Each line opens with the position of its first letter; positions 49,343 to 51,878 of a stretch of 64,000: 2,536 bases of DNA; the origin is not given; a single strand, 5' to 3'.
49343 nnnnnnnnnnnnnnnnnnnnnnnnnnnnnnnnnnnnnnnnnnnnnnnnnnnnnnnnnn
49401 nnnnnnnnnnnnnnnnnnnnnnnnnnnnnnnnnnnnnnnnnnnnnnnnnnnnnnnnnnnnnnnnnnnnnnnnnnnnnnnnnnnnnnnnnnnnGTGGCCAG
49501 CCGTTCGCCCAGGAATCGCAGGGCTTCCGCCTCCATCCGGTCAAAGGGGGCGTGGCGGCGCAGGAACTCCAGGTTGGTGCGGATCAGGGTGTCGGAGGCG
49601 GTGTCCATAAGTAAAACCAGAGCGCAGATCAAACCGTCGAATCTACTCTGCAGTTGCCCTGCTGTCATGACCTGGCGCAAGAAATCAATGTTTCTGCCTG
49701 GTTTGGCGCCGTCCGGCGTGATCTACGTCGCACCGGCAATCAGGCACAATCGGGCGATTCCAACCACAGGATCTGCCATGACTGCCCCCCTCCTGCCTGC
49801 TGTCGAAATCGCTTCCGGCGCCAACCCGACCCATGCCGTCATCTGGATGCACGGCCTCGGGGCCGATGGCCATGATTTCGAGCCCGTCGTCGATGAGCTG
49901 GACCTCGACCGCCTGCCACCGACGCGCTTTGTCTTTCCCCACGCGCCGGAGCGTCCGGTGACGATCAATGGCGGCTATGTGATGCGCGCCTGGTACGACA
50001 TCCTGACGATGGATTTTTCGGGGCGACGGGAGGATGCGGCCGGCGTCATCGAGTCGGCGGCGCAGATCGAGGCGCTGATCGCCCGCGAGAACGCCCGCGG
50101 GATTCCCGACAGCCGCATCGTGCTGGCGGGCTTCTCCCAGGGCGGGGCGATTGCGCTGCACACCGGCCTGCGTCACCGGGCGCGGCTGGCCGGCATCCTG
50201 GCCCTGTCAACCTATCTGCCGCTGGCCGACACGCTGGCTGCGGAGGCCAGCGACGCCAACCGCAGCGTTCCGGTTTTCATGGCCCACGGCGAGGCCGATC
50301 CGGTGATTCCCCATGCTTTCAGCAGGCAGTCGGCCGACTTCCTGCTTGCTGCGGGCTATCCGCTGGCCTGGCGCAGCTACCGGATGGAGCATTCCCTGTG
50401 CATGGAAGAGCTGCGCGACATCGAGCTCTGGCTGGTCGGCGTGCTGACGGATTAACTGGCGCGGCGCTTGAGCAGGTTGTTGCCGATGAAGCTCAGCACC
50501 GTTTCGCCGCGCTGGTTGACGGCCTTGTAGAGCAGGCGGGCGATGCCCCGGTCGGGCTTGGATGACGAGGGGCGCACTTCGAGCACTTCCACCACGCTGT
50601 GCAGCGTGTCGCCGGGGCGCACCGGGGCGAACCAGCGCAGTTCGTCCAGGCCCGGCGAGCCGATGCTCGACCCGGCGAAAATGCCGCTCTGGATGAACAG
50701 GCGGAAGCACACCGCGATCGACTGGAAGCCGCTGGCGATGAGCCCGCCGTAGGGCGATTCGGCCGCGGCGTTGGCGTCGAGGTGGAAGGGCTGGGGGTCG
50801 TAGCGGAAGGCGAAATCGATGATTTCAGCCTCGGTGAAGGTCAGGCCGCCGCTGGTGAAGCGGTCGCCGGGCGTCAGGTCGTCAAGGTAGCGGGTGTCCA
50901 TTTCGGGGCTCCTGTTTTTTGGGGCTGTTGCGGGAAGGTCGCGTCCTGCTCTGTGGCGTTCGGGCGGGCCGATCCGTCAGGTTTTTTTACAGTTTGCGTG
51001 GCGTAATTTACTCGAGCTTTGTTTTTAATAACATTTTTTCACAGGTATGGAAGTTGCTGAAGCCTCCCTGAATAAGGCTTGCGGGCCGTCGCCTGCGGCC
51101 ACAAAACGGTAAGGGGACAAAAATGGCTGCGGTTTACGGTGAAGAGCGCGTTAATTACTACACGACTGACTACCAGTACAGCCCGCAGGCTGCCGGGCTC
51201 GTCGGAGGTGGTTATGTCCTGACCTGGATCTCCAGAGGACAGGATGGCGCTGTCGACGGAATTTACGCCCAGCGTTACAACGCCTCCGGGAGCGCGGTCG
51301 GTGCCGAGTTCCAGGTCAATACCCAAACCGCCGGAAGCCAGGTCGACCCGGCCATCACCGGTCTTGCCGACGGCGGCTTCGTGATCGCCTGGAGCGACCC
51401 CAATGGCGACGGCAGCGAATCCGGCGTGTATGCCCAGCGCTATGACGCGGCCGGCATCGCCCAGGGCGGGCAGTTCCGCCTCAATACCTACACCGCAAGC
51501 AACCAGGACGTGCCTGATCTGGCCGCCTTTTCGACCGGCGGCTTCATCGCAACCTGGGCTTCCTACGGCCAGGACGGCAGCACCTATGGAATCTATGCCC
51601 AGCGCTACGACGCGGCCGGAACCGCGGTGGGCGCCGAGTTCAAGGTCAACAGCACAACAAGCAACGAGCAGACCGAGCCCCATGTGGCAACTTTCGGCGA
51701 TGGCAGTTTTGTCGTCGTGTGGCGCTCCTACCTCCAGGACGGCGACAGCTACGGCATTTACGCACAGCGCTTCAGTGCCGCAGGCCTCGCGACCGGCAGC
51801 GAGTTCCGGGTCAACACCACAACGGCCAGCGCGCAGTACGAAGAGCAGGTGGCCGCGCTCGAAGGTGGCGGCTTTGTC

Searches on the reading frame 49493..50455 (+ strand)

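Call 25: search_protein_families(library=pfam, proteins=[window:49493-50455:+], max_evalue=0.001)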
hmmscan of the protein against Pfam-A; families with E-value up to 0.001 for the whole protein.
window:49493-50455:+ (320 aa): 6 families
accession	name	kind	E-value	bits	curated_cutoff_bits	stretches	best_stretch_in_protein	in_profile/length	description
PF02230.22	Abhydrolase_2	-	1.4e-52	179.1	23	1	106-311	6-210/217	Phospholipase/Carboxylesterase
PF12146.15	Hydrolase_4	-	3.5e-07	30.2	27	0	202-242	71-111/239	Serine aminopeptidase, S33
PF07859.19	Abhydrolase_3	-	3e-05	24.3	25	1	189-251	53-115/210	alpha/beta hydrolase fold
PF00561.26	Abhydrolase_1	-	8.3e-05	22.8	25.8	0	203-242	65-103/245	alpha/beta hydrolase fold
PF20434.5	BD-FAE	-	0.00012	22.1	26.8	0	257-279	188-210/215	BD-FAE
PF12697.13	Abhydrolase_6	-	0.00095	20.3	26.3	1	116-293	1-140/217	Alpha/beta hydrolase family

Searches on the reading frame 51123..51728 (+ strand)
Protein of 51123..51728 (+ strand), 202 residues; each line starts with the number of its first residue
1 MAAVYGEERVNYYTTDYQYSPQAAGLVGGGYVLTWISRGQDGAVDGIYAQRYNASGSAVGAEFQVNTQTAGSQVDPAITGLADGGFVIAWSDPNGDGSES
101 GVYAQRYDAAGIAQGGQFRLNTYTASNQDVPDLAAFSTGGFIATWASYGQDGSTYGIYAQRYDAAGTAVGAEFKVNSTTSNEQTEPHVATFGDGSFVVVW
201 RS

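Call 34: find_related_loci(query=window:51123-51728:+, collection=genome_contigs, flank=4000)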
Query seq(202 aa) (202 aa) in genome_contigs; peptide patterns used: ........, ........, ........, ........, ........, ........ (x = any residue, [..] = any of these).
596 stretches matched a pattern (row limit reached: there are more); 544 encode a relative of the query (tblastn E <= 1e-3); the best 80 are kept; 78 distinct loci.
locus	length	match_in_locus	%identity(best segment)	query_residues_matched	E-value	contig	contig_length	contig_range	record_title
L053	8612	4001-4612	93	1-202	9e-122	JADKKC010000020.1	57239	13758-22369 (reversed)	MAG: Zoogloea sp. isolate Vibo_18-Q3-R45-57_MAXAC.072 tig00012866-10-571320, whole genome shotgun sequence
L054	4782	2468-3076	75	1-202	3e-95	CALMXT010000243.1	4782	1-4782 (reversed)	MAG TPA_asm: uncultured Zoogloea sp. isolate SRR5007354_bin.182_CONCOCT_v1.1_MAG genome assembly, contig: ERZ778036.1465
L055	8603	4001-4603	66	1-202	1e-83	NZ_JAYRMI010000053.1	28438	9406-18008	MAG: Zoogloea sp. isolate XM2_XAASGE2bin.30 NODE_960_length_28438_cov_2.328176, whole genome shotgun sequence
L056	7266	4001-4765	60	1-202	5e-73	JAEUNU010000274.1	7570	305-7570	MAG: Zoogloea sp. isolate new MAG-181 k141_285375, whole genome shotgun sequence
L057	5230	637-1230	59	5-202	4e-70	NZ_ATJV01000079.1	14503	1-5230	Thauera terpenica 58Eu Cont48, whole genome shotgun sequence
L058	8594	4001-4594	59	5-202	1e-69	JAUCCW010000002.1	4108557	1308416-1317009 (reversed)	MAG: Thauera sp. isolate R32x_68d_np_Bin2.3 contig_33, whole genome shotgun sequence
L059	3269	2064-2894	57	2-202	5e-69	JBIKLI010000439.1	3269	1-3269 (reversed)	MAG: Alphaproteobacteria bacterium isolate ME2014-08-22_3300042298_group5_bin116 Rohwer_bin1816_scaffold_55950_c1, whole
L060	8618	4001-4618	56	1-202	6e-68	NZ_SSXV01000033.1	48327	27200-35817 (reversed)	Thauera sp. 2A1 XMAS_Iso2_NODE_33_length_48327_cov_107.371, whole genome shotgun sequence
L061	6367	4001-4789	57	3-202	9e-68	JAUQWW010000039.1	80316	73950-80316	MAG: Gallionellaceae bacterium isolate BIN13 contig_75422, whole genome shotgun sequence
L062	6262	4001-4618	57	1-202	2e-67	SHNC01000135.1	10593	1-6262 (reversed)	MAG: Betaproteobacteria bacterium isolate Bin3_1 c_000000000944, whole genome shotgun sequence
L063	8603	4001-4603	54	1-202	1e-66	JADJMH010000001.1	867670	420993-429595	MAG: Candidatus Accumulibacter proximus isolate EsbW_18-Q3-R4-48_BATAC.285 tig00001873-10-8666850, whole genome shotgun 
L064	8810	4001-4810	56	2-202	2e-66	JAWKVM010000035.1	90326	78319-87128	MAG: Alphaproteobacteria bacterium isolate BC3.45 BC3.45.fa-35, whole genome shotgun sequence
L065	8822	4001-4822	54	6-202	1e-64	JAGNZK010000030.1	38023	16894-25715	MAG: Nitrosomonas sp. isolate Go_Eff_bin_65 Go_Eff_1669_length_38023_cov_14.334099, whole genome shotgun sequence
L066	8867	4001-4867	53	2-202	7e-65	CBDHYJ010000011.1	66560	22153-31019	MAG: Hyphomicrobiales bacterium isolate aed909f2-98c6-4b84-885f-341282523976 genome assembly, contig: contig_11, whole g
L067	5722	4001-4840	55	2-202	2e-64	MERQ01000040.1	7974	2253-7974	MAG: Betaproteobacteria bacterium RIFCSPLOWO2_12_FULL_68_20 rifcsplowo2_12_scaffold_23653, whole genome shotgun sequence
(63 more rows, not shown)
